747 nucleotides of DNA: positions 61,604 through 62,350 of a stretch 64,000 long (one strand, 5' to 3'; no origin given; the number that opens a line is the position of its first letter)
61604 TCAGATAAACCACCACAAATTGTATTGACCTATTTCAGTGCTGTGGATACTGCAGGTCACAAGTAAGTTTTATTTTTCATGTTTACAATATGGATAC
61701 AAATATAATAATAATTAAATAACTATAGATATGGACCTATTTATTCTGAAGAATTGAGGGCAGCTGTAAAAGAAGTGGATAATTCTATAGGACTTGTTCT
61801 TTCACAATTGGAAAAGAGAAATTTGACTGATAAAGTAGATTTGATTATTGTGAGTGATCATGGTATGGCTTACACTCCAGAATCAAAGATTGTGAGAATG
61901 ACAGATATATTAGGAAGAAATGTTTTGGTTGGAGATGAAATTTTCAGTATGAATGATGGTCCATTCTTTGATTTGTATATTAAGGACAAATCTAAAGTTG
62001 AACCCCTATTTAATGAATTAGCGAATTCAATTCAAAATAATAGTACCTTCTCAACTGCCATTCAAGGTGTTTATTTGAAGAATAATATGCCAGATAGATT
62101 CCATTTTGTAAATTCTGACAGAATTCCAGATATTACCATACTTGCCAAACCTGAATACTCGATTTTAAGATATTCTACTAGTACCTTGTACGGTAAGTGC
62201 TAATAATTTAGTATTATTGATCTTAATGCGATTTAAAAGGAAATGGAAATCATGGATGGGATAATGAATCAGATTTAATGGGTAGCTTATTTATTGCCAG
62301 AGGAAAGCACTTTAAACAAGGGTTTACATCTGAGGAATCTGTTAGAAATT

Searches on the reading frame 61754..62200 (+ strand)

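Call 36: search_protein_families(library=pfam, proteins=[window:61754-62200:+], max_evalue=0.0001)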
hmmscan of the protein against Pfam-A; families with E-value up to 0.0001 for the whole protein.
window:61754-62200:+ (149 aa): 1 family
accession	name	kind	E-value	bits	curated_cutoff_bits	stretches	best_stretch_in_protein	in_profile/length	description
PF01663.27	Phosphodiest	-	6.4e-24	85.6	23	1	1-144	184-330/342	Type I phosphodiesterase / nucleotide pyrophosphatase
